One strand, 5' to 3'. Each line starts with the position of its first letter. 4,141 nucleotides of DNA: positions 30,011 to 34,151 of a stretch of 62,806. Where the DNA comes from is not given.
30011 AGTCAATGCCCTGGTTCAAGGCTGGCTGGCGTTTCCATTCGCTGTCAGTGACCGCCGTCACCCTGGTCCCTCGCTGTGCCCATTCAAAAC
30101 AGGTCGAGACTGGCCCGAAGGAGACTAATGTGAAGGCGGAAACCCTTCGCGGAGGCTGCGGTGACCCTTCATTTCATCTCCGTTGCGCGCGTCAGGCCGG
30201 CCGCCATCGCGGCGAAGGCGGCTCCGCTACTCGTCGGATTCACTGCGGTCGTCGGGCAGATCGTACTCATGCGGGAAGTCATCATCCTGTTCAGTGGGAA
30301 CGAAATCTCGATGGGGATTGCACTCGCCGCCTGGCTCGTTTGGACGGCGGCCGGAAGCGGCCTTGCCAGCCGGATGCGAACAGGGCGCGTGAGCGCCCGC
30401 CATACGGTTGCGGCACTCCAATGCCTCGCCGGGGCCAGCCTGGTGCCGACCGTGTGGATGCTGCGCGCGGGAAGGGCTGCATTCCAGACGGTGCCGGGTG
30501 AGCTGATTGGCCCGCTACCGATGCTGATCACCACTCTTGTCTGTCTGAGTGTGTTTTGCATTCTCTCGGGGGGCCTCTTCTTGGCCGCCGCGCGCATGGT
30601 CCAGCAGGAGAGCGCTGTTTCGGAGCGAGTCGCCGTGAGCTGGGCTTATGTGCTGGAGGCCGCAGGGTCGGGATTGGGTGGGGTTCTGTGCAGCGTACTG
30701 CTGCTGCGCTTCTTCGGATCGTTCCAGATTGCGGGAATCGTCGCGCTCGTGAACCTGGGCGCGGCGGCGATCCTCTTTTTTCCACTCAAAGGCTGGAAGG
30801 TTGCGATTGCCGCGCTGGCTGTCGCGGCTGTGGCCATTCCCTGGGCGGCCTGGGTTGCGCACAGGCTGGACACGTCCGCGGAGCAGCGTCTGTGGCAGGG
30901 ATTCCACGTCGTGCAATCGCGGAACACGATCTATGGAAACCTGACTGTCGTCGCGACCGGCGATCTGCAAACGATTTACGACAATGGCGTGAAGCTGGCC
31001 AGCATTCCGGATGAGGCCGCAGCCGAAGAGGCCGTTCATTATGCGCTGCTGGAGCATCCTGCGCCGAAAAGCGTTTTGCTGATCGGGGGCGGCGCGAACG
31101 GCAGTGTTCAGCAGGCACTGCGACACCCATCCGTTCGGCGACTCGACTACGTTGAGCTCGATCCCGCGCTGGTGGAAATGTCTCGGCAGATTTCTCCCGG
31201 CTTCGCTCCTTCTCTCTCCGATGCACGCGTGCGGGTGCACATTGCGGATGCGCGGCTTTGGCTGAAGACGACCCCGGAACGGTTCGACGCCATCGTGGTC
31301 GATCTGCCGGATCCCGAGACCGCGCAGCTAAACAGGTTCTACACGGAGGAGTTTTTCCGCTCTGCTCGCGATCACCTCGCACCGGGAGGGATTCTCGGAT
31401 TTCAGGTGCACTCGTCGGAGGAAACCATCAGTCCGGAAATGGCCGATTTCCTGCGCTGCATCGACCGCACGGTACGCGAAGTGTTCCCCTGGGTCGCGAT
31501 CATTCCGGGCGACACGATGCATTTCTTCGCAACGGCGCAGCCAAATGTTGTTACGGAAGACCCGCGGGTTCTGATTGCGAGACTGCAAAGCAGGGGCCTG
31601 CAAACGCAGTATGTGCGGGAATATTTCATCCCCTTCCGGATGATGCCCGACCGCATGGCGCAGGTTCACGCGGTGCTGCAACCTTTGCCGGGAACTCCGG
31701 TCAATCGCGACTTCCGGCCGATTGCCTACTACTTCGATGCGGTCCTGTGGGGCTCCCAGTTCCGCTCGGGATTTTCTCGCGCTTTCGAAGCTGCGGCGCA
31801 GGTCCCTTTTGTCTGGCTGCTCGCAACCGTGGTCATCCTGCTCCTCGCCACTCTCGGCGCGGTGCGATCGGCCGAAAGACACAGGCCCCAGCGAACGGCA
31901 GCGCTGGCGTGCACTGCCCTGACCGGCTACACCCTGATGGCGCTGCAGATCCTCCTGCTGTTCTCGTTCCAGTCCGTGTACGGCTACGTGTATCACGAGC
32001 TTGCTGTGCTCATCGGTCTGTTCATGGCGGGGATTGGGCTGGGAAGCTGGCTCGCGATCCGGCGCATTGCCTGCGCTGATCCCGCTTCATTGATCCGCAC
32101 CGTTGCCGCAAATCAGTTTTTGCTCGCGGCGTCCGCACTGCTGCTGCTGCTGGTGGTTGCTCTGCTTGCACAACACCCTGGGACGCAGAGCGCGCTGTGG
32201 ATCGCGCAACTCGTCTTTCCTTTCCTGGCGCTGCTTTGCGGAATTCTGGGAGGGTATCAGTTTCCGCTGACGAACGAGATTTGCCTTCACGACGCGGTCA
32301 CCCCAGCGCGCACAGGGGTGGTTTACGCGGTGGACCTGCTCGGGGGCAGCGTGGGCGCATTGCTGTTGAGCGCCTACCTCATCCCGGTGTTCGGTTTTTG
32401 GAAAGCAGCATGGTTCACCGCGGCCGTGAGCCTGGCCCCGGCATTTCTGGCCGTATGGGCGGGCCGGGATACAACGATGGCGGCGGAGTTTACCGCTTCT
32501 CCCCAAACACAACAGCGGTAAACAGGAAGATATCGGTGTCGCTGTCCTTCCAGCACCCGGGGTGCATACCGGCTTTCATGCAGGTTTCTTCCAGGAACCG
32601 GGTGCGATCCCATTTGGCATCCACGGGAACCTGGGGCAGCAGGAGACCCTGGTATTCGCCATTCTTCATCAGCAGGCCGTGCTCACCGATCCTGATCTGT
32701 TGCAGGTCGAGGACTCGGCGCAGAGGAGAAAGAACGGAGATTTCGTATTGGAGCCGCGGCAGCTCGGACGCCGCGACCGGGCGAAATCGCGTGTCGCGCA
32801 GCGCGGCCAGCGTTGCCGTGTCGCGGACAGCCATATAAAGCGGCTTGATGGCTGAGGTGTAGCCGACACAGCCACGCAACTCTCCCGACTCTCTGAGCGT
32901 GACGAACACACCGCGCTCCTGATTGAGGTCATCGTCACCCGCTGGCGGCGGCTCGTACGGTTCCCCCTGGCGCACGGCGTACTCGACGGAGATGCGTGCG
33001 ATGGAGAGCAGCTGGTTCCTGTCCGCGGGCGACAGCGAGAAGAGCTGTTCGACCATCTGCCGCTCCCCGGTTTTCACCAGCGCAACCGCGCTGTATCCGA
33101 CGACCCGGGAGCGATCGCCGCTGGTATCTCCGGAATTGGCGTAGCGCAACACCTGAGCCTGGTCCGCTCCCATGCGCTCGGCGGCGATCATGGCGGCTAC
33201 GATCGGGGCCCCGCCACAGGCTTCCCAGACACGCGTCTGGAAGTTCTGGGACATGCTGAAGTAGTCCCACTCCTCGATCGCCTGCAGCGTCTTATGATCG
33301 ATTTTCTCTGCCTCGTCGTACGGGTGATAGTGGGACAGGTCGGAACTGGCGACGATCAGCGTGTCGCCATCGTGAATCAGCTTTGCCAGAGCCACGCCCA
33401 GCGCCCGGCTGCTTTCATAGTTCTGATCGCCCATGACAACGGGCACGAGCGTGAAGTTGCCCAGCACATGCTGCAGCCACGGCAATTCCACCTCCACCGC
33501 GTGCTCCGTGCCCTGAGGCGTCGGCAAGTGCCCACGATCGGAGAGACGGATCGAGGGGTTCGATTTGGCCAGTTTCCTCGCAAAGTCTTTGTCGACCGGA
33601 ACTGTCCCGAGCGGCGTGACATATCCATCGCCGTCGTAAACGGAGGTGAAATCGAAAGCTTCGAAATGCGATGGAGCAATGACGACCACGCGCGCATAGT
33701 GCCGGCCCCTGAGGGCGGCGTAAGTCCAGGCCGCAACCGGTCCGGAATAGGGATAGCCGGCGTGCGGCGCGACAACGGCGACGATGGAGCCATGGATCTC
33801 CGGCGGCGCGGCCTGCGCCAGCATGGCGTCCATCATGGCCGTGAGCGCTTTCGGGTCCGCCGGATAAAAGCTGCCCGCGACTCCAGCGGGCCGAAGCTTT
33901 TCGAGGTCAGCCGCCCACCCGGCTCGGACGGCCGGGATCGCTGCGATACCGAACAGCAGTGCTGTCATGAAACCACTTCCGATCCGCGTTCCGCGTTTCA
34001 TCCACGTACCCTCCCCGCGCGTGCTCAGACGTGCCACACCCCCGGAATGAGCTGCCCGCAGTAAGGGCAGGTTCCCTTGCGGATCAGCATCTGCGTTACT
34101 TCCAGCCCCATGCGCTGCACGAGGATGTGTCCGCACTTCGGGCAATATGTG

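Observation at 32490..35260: Radical SAM enzyme with a twin-arginine signal and a Memo-AMMECR1 fusion with a Sec signal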

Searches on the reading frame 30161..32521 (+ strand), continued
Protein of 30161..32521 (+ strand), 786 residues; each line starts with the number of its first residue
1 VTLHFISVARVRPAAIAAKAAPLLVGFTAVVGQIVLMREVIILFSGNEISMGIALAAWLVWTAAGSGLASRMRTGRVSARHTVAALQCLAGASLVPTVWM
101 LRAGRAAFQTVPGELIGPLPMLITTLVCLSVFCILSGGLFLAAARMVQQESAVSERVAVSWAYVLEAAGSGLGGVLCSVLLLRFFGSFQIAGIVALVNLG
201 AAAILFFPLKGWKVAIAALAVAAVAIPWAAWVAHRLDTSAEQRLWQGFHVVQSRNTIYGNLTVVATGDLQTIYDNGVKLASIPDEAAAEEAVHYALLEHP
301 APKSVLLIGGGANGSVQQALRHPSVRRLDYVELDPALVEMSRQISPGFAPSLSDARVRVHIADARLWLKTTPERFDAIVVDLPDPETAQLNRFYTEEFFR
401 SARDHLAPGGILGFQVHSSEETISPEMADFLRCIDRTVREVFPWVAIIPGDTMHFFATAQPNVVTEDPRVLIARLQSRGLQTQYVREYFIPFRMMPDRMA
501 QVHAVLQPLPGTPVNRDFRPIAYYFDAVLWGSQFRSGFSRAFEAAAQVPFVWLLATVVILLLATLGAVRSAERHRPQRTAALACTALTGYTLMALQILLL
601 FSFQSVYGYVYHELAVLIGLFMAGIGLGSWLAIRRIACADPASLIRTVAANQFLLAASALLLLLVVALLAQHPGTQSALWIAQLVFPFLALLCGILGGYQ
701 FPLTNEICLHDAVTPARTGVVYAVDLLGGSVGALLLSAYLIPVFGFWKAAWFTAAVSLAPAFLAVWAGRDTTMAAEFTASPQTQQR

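Call 82: find_encoding_contigs(protein=P0413, flank=8000, max_places=1)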
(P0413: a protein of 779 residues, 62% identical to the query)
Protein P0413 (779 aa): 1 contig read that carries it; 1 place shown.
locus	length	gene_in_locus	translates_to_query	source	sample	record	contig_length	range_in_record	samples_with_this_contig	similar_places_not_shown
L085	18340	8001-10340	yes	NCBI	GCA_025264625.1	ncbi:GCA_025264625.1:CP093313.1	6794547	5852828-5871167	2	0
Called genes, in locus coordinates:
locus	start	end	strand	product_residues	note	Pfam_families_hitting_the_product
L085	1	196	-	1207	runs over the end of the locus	PF01855:POR_N, PF17147:PFOR_II, PF01558:POR, PF10371:EKR, PF00037:Fer4, PF12837:Fer4_6, PF12838:Fer4_7, PF13183:Fer4_8, +9 more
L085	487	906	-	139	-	-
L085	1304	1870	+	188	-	PF00440:TetR_N, PF08424:NRDE-2 (weak)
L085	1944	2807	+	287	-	PF00106:adh_short, PF08659:KR, PF13561:adh_short_C2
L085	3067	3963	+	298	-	PF20244:DUF6599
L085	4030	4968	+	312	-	PF04015:DUF362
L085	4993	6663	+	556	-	PF12801:Fer4_5, PF12797:Fer4_2 (faint), PF12837:Fer4_6 (faint), PF13183:Fer4_8 (faint), PF13237:Fer4_10 (faint), PF12801:Fer4_5, PF00037:Fer4 (weak), PF12838:Fer4_7 (weak), +5 more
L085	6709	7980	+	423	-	PF00248:Aldo_ket_red, PF13237:Fer4_10 (weak), PF13534:Fer4_17 (faint)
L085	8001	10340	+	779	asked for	PF01564:Spermine_synth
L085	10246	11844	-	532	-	PF01875:Memo, PF01871:AMMECR1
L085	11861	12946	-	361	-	PF04055:Radical_SAM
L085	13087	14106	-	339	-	PF04015:DUF362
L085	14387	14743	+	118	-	PF03551:PadR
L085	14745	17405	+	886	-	PF12704:MacB_PCD, PF02687:FtsX, PF12704:MacB_PCD, PF02687:FtsX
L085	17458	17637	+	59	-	-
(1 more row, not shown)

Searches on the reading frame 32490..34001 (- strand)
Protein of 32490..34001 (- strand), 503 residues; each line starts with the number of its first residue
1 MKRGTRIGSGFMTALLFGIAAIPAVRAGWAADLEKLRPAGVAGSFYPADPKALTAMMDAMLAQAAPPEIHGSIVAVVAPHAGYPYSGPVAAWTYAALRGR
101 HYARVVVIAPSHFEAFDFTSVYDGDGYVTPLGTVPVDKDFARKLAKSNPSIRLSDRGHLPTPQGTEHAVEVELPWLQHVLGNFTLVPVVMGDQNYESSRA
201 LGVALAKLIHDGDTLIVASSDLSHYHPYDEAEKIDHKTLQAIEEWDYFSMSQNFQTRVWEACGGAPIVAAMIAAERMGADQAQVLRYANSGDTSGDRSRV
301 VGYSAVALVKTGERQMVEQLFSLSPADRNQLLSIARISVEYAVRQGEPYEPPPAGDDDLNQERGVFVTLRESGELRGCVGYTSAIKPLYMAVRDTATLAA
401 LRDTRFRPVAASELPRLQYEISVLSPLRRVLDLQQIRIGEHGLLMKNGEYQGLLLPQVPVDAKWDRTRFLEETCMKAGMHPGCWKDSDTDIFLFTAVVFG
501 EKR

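Call 5: search_protein_families(library=ncbifam, proteins=[window:32490-34001:-], max_evalue=0.001)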
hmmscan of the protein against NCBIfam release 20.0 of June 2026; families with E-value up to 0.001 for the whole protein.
window:32490-34001:- (503 aa): 5 families
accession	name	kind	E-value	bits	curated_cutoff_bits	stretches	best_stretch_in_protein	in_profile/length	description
TIGR04336.1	AmmeMemoSam_B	hypoth_equivalog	1.5e-81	273.7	26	1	37-307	1-269/270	AmmeMemoRadiSam system protein B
NF001987.0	PRK00782.1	equivalog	6.8e-65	219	295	1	36-308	2-265/267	MEMO1 family protein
TIGR04335.1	AmmeMemoSam_A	hypoth_equivalog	6.9e-52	175.3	99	1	330-499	2-175/175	AmmeMemoRadiSam system protein A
NF002000.0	PRK00801.1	equivalog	1.2e-48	164.9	273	1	324-502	5-187/201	hypothetical protein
TIGR00296.1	TIGR00296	hypoth_equivalog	3.1e-39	134.7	91.05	1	330-502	11-191/200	TIGR00296 family protein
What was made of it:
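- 32490..34001 (-): AmrB-AmrA fusion (Memo-like domain plus AMMECR1, 503 aa) with a Sec-type signal peptide, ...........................|GWA. TIGR04336 scores 273.7 bits and TIGR04335 scores 175.3 bits (call 5).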

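Call 6: search_protein_families(library=pfam, proteins=[window:32490-34001:-], max_evalue=0.001)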
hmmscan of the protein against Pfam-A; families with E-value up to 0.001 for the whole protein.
window:32490-34001:- (503 aa): 3 families
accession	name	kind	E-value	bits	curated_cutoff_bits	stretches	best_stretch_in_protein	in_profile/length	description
PF01875.22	Memo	-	3.6e-64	217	27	1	39-305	2-267/269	Memo-like protein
PF01871.22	AMMECR1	-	3.7e-51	173.4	25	1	333-499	2-168/168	AMMECR1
PF02900.23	LigB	-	8.8e-06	25.4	26.3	1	118-253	69-207/269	Catalytic LigB subunit of aromatic ring-opening dioxygenase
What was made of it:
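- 32490..34001 (-): Pfam finds Memo and AMMECR1 (call 6).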

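Call 14: find_homologous_proteins(query=window:32490-34001:-, max_evalue=1e-10)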
Query window:32490-34001:- (503 aa): 6377 proteins with E <= 1e-10 among 8000 candidates; the best 120 are listed.
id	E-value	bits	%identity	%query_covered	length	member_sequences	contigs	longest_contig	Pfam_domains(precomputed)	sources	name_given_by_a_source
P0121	0.0e+0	1142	100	100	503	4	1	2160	PF02900.24,PF01871.23,PF01875.23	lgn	-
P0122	2.7e-277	939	83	99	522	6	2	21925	PF01871.23,PF01875.23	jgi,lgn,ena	jgi:AmmeMemoRadiSam system protein B/AmmeMemoRadiSam system protein A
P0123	2.7e-273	925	80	100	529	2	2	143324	PF01871.23,PF01875.23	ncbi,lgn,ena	-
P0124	2.7e-267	906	79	100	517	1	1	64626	PF01871.23,PF01875.23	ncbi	-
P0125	1.4e-249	847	77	98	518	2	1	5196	PF02900.24,PF01871.23,PF01875.23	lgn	-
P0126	1.6e-243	827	73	100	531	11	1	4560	PF01871.23,PF01875.23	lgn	-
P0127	1.0e-242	825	75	95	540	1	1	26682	PF01871.23,PF01875.23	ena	-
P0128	1.7e-242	824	72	98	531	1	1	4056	PF01871.23,PF01875.23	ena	-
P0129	2.9e-242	823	73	98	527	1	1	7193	PF01871.23,PF01875.23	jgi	jgi:AmmeMemoRadiSam system protein B/AmmeMemoRadiSam system protein A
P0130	4.2e-242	823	73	97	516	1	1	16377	PF01871.23,PF01875.23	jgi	jgi:AmmeMemoRadiSam system protein B/AmmeMemoRadiSam system protein A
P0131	1.4e-241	821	74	98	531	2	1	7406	PF01871.23,PF01875.23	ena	-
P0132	1.9e-241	820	73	98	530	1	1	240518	PF02900.24,PF01871.23,PF01875.23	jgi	jgi:MEMO1 family protein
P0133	2.0e-241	820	73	98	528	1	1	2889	PF01871.23,PF01875.23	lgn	-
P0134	3.9e-241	819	74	97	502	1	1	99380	PF01871.23,PF01875.23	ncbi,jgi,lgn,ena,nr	ncbi:MAG TPA: AmmeMemoRadiSam system protein B [Terriglobales bacterium]|nr:AmmeMemoRadiSam system p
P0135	4.3e-241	819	73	98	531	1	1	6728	PF01871.23,PF01875.23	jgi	jgi:MEMO1 family protein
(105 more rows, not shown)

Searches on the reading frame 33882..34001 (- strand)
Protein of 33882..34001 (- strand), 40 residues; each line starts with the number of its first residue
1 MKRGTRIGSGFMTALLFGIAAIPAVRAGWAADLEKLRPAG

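Call 50: search_protein_families(library=pfam, proteins=[window:33882-34001:-], max_evalue=10)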
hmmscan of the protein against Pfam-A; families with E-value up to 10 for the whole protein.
seq(40 aa): 0 families

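Call 51: search_protein_families(library=ncbifam, proteins=[window:33882-34001:-], max_evalue=10)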
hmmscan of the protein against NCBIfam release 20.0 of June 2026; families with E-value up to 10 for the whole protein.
seq(40 aa): 0 families
